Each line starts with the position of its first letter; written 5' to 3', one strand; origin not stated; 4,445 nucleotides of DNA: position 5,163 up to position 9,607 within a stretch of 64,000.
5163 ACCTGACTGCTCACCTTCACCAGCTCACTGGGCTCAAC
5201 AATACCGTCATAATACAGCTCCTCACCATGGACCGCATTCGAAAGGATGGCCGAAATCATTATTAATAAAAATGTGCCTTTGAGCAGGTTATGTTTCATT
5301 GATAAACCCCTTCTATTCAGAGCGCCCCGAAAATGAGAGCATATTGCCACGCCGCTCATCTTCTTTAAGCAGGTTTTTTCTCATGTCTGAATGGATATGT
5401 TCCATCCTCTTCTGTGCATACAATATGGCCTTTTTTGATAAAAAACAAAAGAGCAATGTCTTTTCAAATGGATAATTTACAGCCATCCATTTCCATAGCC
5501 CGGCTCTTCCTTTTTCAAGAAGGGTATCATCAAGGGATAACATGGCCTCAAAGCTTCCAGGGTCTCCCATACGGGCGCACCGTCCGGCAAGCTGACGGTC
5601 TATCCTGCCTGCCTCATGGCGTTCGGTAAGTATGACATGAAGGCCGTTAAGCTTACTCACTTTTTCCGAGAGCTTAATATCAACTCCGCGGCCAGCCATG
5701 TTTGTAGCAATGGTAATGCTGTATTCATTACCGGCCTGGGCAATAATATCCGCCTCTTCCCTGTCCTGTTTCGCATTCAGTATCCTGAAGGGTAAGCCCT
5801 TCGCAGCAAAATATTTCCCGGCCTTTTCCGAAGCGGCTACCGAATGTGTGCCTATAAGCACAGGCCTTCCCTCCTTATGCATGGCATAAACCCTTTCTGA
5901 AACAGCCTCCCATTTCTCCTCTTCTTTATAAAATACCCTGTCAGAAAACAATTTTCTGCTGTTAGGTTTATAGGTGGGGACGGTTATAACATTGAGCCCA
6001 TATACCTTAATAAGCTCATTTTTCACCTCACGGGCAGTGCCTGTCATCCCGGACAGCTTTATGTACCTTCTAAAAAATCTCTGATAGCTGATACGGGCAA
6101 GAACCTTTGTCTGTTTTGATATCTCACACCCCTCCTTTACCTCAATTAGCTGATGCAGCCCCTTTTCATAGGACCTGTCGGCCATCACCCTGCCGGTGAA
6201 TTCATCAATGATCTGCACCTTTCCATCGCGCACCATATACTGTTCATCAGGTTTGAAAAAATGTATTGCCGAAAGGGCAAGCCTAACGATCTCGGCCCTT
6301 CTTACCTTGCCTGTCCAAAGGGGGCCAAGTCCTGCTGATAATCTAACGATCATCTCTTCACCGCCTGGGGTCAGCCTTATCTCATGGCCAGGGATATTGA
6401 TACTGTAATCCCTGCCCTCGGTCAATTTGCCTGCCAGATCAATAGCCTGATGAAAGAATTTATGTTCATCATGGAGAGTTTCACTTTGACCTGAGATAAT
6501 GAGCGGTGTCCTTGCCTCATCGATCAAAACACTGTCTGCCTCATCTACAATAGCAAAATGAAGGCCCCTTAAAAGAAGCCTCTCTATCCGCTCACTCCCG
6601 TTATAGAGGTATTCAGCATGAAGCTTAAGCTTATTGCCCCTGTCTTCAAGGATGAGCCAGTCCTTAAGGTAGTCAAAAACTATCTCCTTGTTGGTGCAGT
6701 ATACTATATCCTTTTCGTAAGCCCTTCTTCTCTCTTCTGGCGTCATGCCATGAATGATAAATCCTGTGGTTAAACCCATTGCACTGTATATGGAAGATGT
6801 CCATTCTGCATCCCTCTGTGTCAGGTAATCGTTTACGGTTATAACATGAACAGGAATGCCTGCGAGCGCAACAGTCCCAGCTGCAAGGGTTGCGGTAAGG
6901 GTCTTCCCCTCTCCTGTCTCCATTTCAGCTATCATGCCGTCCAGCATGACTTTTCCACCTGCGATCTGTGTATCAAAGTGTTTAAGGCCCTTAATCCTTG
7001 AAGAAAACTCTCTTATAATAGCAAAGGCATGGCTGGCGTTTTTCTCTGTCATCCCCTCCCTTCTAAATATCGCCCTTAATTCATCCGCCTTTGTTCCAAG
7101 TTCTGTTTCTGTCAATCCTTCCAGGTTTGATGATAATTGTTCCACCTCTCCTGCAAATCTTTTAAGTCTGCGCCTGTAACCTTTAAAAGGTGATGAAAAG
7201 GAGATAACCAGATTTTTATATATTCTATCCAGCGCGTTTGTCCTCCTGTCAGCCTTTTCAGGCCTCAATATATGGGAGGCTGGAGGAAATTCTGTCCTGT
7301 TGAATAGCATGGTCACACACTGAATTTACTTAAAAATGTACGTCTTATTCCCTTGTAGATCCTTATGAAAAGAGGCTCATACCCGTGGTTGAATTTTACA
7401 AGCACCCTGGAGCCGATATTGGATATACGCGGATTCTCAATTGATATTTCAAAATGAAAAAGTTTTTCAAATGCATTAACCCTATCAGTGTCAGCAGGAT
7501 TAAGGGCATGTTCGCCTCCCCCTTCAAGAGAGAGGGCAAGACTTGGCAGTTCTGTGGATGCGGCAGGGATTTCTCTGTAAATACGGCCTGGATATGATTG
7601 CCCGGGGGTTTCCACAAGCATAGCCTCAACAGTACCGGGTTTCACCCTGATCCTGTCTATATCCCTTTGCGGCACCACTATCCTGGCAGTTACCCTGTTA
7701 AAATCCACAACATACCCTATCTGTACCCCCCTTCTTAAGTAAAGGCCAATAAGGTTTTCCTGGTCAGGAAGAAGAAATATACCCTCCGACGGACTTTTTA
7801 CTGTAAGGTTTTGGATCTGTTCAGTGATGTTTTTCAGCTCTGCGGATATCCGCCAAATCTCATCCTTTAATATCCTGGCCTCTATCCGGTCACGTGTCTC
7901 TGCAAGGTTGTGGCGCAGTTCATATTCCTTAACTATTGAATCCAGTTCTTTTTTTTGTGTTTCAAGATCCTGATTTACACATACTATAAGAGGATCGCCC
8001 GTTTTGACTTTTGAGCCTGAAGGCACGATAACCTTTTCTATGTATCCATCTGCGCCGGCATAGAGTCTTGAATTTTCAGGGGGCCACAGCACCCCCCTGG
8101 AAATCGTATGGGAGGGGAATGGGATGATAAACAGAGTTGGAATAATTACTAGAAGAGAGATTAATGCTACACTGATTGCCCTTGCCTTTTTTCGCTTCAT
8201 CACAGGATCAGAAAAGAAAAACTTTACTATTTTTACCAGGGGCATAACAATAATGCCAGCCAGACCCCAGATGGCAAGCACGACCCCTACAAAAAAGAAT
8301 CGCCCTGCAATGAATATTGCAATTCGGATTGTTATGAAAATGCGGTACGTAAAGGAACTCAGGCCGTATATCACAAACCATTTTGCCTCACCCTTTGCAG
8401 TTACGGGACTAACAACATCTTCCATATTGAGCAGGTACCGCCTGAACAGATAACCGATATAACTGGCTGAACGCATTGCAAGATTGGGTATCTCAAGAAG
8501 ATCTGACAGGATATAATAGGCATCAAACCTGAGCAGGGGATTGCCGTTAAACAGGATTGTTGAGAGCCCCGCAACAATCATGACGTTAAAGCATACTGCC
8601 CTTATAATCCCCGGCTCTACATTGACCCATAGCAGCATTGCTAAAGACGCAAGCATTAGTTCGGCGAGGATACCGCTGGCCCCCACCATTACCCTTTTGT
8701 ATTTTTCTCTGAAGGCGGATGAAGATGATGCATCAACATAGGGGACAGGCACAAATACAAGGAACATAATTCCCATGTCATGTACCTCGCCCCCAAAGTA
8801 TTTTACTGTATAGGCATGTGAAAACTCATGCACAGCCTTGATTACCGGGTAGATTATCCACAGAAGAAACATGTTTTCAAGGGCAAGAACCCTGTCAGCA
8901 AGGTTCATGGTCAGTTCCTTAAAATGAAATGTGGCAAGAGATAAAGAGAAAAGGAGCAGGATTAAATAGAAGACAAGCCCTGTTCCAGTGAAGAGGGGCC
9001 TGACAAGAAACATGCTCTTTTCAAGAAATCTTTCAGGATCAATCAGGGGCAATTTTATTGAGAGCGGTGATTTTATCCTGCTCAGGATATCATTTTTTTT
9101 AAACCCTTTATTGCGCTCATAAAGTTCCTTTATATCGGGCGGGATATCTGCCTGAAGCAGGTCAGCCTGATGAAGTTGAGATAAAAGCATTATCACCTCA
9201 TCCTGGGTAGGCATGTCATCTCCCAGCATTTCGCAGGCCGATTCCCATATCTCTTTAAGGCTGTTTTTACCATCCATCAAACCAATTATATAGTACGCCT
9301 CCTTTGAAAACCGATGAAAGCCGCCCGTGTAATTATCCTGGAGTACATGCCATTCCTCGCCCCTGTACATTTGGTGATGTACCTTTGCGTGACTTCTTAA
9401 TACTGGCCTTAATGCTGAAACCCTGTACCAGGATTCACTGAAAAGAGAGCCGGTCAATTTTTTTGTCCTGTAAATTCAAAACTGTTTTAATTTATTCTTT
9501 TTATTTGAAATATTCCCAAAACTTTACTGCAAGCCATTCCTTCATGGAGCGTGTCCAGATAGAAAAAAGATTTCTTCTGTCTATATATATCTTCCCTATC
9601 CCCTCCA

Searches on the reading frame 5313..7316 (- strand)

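Call 7: search_protein_families(library=pfam, proteins=[window:5313-7316:-], max_evalue=0.001)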
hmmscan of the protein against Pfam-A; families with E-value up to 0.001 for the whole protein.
window:5313-7316:- (667 aa): 5 families
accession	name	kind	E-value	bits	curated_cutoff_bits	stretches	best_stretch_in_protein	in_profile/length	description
PF07517.20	SecA_DEAD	-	3.7e-102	341.9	24.6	1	48-435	13-289/290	SecA DEAD-like domain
PF21090.3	P-loop_SecA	-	1.5e-48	165.6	27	2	453-553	3-103/205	SecA P-loop domain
PF01043.26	SecA_PP_bind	-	2.9e-23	83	23.5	1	284-392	2-110/110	SecA preprotein cross-linking domain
PF00271.37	Helicase_C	-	1.1e-05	26.1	23.5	1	468-584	2-110/110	Helicase conserved C-terminal domain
PF00270.35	DEAD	-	1.9e-05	24.9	26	1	127-264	16-130/167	DEAD/DEAH box helicase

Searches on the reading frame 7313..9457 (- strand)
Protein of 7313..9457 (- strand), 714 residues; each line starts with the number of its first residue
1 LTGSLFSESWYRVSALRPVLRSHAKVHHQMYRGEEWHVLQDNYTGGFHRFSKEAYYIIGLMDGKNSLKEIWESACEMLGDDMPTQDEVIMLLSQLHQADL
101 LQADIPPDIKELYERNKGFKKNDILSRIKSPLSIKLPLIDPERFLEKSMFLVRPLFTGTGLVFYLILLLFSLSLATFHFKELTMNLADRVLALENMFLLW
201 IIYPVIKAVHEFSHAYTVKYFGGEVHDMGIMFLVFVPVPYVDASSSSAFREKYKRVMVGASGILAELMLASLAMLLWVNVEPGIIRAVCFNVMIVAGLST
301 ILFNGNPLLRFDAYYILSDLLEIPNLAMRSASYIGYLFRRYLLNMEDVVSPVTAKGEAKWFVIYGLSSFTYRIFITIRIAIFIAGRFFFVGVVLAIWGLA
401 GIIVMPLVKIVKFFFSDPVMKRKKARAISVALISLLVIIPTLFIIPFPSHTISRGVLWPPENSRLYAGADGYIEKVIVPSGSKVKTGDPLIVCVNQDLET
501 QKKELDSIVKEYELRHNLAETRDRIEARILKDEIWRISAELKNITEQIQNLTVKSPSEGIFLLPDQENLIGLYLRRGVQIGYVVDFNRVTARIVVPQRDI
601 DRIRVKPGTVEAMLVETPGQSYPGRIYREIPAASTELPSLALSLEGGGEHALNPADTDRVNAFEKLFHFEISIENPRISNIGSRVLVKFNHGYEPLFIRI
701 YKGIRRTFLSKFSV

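Call 7: search_protein_families(library=pfam, proteins=[window:7313-9457:-], max_evalue=0.001)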
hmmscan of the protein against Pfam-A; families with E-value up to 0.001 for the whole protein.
window:7313-9457:- (714 aa): 2 families
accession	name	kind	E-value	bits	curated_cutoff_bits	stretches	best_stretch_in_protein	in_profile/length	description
PF16576.10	HlyD_D23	-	6e-08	32.7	30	1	466-628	23-183/214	Barrel-sandwich domain of CusB or HlyD membrane-fusion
PF02163.28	Peptidase_M50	-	8.7e-05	22.4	27.2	0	205-335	8-106/221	Peptidase family M50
